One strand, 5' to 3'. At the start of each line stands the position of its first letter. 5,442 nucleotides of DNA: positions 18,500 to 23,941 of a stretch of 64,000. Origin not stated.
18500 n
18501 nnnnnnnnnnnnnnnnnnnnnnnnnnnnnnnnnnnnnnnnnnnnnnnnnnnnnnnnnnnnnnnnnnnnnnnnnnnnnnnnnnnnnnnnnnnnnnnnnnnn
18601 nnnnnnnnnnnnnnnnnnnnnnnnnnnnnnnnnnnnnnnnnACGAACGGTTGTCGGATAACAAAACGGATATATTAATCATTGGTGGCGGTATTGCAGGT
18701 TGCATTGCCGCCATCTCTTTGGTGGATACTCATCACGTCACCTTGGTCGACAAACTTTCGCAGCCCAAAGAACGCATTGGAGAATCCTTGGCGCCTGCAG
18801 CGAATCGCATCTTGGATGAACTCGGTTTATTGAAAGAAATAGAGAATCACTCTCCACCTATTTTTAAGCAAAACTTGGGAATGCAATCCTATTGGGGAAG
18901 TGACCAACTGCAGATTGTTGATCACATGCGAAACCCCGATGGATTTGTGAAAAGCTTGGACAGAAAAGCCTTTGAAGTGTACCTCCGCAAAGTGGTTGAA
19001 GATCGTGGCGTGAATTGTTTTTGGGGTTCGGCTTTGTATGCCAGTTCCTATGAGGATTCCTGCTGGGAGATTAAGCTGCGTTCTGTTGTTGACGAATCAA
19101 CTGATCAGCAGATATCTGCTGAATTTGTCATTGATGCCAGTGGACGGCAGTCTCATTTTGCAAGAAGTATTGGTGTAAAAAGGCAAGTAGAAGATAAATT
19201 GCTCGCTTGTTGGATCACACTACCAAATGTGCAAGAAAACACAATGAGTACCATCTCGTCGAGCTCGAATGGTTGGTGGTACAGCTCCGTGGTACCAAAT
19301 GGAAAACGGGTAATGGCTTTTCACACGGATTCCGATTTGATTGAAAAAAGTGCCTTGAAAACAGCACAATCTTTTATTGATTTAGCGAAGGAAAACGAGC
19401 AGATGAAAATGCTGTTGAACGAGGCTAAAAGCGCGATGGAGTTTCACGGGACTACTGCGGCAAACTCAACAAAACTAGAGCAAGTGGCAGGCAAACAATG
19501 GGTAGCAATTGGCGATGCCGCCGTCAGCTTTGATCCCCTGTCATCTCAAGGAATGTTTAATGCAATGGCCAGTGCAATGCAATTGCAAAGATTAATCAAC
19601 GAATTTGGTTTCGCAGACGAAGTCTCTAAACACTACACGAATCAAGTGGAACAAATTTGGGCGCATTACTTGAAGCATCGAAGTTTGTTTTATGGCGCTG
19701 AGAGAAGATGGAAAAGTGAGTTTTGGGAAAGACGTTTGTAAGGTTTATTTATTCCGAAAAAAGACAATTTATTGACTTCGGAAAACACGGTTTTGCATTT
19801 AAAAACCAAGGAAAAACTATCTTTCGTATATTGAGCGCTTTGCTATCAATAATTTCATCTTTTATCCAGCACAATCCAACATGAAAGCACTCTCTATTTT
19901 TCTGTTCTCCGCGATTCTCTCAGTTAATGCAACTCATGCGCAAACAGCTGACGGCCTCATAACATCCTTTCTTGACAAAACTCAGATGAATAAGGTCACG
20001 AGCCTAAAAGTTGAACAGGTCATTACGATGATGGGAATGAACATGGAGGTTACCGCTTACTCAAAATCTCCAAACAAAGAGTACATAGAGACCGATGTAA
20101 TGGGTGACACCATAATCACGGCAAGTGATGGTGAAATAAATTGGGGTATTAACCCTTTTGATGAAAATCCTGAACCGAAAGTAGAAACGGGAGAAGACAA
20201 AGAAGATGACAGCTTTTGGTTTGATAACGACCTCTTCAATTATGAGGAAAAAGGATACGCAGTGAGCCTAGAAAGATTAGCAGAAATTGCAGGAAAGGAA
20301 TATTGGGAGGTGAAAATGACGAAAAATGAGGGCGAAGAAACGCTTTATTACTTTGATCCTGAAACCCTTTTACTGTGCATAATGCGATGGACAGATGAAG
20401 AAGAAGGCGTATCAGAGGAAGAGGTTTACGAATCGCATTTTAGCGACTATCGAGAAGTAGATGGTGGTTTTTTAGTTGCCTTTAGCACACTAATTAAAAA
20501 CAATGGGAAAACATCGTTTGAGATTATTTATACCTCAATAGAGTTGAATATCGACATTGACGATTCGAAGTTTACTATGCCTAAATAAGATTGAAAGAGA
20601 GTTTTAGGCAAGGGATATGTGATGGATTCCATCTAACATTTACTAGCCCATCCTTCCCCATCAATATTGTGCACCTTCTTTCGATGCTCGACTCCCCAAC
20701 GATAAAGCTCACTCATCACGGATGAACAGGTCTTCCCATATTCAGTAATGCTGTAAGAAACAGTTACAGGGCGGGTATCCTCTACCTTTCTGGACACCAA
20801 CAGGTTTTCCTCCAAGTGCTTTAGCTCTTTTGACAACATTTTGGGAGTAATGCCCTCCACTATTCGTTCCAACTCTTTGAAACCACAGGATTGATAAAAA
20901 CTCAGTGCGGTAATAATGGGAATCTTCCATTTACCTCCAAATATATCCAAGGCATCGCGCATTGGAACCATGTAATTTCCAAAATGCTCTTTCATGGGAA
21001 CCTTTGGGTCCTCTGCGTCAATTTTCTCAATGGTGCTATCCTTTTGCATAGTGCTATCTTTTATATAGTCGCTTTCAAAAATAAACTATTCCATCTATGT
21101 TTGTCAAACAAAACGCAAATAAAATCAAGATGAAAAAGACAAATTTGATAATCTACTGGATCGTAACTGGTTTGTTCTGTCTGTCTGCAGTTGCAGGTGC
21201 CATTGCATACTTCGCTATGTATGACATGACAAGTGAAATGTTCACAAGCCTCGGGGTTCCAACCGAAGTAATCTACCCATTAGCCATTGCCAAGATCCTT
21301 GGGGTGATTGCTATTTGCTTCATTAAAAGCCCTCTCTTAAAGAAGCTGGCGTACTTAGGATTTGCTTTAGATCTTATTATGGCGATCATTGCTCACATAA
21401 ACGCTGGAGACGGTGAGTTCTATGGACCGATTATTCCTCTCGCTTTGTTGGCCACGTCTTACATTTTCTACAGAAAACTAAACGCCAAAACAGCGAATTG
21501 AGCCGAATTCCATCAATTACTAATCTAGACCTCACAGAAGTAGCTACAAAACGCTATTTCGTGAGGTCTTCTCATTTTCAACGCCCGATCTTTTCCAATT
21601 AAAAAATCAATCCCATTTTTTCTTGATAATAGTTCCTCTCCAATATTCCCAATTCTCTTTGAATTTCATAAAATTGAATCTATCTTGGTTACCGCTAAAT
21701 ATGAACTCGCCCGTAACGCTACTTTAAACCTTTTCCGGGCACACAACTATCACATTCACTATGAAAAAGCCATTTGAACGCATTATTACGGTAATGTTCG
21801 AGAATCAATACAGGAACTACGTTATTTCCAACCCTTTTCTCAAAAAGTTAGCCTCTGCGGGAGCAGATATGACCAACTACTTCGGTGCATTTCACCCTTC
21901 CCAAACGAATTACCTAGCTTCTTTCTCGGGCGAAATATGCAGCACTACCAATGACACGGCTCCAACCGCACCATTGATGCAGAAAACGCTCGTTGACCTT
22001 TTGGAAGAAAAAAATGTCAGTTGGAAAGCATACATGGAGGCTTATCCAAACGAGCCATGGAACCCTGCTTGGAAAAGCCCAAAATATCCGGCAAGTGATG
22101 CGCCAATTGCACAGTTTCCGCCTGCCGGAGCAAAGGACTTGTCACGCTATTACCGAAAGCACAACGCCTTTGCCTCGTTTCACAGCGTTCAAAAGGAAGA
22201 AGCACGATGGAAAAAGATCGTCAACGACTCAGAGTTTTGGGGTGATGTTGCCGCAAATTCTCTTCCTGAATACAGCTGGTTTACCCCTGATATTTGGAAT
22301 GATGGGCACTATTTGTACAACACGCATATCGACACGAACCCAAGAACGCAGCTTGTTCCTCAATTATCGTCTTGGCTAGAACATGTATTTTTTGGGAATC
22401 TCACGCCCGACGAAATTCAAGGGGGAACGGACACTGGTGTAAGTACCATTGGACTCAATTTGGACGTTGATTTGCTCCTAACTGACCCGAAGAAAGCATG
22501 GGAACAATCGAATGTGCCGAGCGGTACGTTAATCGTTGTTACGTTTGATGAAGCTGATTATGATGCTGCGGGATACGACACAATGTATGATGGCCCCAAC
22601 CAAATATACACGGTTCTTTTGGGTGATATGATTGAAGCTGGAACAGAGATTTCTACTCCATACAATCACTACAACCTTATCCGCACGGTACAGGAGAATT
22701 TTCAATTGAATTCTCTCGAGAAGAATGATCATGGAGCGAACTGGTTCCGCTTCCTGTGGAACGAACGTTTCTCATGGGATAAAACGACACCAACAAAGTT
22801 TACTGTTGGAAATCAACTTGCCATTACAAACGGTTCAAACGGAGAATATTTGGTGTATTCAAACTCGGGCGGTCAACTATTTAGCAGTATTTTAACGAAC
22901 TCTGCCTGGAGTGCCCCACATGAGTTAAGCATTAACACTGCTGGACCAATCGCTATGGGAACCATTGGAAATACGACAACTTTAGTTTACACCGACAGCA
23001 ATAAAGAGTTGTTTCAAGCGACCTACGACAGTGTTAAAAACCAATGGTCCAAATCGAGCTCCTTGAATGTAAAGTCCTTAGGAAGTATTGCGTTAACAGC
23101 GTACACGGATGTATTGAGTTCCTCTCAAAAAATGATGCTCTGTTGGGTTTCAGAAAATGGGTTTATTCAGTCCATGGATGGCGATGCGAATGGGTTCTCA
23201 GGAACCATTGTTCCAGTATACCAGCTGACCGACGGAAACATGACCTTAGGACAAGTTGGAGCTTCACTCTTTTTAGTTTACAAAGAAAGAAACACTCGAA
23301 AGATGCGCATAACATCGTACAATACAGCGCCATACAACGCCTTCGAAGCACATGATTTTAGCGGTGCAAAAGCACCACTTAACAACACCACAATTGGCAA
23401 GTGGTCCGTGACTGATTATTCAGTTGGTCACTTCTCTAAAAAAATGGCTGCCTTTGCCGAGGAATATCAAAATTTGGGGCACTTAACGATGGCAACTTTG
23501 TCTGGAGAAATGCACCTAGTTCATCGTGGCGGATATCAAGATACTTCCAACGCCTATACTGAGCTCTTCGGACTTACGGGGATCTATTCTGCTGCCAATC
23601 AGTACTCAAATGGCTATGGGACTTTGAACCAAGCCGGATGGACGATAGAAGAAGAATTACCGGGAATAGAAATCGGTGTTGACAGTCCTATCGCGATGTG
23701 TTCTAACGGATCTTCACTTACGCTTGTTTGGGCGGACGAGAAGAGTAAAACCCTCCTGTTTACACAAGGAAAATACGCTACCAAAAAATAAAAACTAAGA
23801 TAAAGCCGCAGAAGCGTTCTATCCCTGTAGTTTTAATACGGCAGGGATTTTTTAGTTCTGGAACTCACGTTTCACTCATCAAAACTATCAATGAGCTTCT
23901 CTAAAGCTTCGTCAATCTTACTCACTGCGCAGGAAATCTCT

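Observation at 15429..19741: lodAB-like operon whose quinoprotein oxidase is fused to an N-terminal catalase-like haem domain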

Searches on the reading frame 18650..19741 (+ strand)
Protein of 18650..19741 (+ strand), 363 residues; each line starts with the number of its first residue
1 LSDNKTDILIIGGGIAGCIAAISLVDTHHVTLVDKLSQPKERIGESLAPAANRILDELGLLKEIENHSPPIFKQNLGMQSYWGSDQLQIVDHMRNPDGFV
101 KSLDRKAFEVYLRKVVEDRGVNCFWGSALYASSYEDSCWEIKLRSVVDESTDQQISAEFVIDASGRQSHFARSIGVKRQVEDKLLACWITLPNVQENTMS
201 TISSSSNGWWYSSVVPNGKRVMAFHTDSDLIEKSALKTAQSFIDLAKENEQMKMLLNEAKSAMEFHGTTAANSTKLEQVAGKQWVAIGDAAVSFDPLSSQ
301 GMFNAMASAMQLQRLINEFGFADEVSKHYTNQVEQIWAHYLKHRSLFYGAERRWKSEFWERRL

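Call 3: search_protein_families(library=pfam, proteins=[window:18650-19741:+], max_evalue=0.01)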
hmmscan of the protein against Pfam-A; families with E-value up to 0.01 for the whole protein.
window:18650-19741:+ (363 aa): 10 families
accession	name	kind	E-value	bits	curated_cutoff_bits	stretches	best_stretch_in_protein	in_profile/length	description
PF04820.20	Trp_halogenase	-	1.9e-23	83.5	21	2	102-361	154-399/458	Tryptophan halogenase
PF01494.25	FAD_binding_3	-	4.6e-14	52.9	22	1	5-316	1-318/349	FAD binding domain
PF12831.13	FAD_oxidored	-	2.3e-06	27.6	27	1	7-166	1-146/416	FAD dependent oxidoreductase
PF07992.20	Pyr_redox_2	-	3.1e-06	27.3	26.1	1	7-59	144-197/291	Pyridine nucleotide-disulphide oxidoreductase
PF01266.30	DAO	-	1.3e-05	25.4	27.9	1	7-37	1-32/353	FAD dependent oxidoreductase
PF13450.12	NAD_binding_8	-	0.00021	21.9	21.9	1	10-38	1-30/68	NAD(P)-binding Rossmann-like domain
PF00890.30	FAD_binding_2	-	0.0017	18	20.4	1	7-37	1-32/414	FAD binding domain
PF00070.33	Pyr_redox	-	0.0022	18.9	22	0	8-59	2-54/82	Pyridine nucleotide-disulphide oxidoreductase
PF03486.20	HI0933_like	-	0.0052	16.7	50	0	7-43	2-39/244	HI0933-like protein Rossmann domain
PF05834.18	Lycopene_cycl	-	0.0059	16.2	23.4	0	7-33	1-30/380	Lycopene cyclase protein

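Call 4: search_protein_families(library=ncbifam, proteins=[window:18650-19741:+], max_evalue=0.01)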
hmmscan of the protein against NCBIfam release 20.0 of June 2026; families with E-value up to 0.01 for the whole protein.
window:18650-19741:+ (363 aa): 46 families (the best 25 are shown)
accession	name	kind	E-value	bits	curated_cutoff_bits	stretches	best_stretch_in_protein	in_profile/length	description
NF038171.1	maturase_LodB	equivalog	1.2e-71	241.8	400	1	7-362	1-360/361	lysine-epsilon-oxidase maturase LodB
NF038174.1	maturase_GoxB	equivalog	3.2e-67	227.1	400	1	7-362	2-358/358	glycine oxidase maturase GoxB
NF049967.1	QhpG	equivalog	1.3e-50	172.6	240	1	8-362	1-337/423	flavin-dependent monooxygenase QhpG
NF033113.0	halo_ClmS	equivalog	6.1e-26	91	900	1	5-362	2-373/570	chloramphenicol-biosynthetic FADH2-dependent halogenase CmlS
TIGR02032.1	GG-red-SF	subfamily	1.8e-22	80.4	158.8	1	7-310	2-291/297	geranylgeranyl reductase family protein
NF005691.0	PRK07494.1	equivalog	2.6e-15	55.9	459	2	3-70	6-74/404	UbiH/UbiF family hydroxylase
NF045655.1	MkRedMenJ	equivalog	3.4e-13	49.3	700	1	3-331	2-326/406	menaquinone reductase MenJ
TIGR01988.1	Ubi-OHases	subfamily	4e-13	49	224.65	2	7-181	1-178/387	ubiquinone biosynthesis hydroxylase, UbiH/UbiF/VisC/COQ6 family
TIGR01984.1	UbiH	equivalog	2.1e-12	46.5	392.2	1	7-181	1-175/382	2-octaprenyl-6-methoxyphenyl hydroxylase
NF004356.0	PRK05732.1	equivalog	2.6e-12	46.3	384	1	5-182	3-183/395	2-octaprenyl-6-methoxyphenyl hydroxylase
TIGR02023.1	BchP-ChlP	subfamily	4.6e-12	45.6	343.3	1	7-323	2-306/388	geranylgeranyl diphosphate reductase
NF008519.0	PRK11445.1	equivalog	6.2e-11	42.1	303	1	5-353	3-339/355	FAD-binding protein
NF041080.1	DGGGPL_reductase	equivalog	1.4e-10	40.6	580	1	7-184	3-173/447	digeranylgeranylglycerophospholipid reductase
NF005612.0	PRK07364.1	equivalog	1.6e-10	40.1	487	1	3-312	16-324/415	FAD-dependent hydroxylase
NF005313.0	PRK06847.1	subfamily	3.9e-10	39.3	372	1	5-318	4-318/375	hypothetical protein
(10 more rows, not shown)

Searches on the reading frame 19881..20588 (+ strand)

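Call 3: search_protein_families(library=pfam, proteins=[window:19881-20588:+], max_evalue=0.01)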
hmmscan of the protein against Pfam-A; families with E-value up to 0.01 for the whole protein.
window:19881-20588:+ (235 aa): 2 families
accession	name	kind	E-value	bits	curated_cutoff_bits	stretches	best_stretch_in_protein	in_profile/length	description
PF17131.11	LolA_like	-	0.0006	19.9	30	1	117-233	61-179/184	Outer membrane lipoprotein-sorting protein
PF04788.19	DUF620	-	0.0043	16.9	22.5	0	57-95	35-73/243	Protein of unknown function (DUF620)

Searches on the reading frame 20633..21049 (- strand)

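Call 67: search_protein_families(library=pfam, proteins=[window:20633-21049:-], max_evalue=0.0001)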
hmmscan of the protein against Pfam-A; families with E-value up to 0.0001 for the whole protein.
window:20633-21049:- (138 aa): 1 family
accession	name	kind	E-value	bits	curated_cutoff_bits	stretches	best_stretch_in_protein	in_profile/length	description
PF01638.23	HxlR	-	2.5e-20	72.5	20.8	1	37-124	2-88/91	HxlR-like helix-turn-helix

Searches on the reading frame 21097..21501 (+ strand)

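Call 67: search_protein_families(library=pfam, proteins=[window:21097-21501:+], max_evalue=0.0001)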
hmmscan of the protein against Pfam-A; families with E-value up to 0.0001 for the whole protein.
window:21097-21501:+ (134 aa): 1 family
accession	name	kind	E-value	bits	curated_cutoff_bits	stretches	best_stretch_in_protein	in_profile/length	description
PF13564.11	DoxX_2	-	2.2e-13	50.6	26.3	1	22-121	1-100/103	DoxX-like family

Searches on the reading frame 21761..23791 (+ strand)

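Call 3: search_protein_families(library=pfam, proteins=[window:21761-23791:+], max_evalue=0.01)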
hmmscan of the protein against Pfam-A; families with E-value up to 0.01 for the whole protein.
window:21761-23791:+ (676 aa): 1 family
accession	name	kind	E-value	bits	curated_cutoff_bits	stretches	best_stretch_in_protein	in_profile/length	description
PF04185.19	Phosphoesterase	-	6.3e-24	85.2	23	2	25-184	108-254/356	Phosphoesterase family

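Call 4: search_protein_families(library=ncbifam, proteins=[window:21761-23791:+], max_evalue=0.01)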
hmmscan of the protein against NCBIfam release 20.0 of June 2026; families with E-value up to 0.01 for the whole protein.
window:21761-23791:+ (676 aa): 1 family
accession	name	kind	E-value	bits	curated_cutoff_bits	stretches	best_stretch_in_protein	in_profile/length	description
TIGR03396.1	PC_PLC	equivalog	0.0028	16.1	580.25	1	64-177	202-294/688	phosphocholine-specific phospholipase C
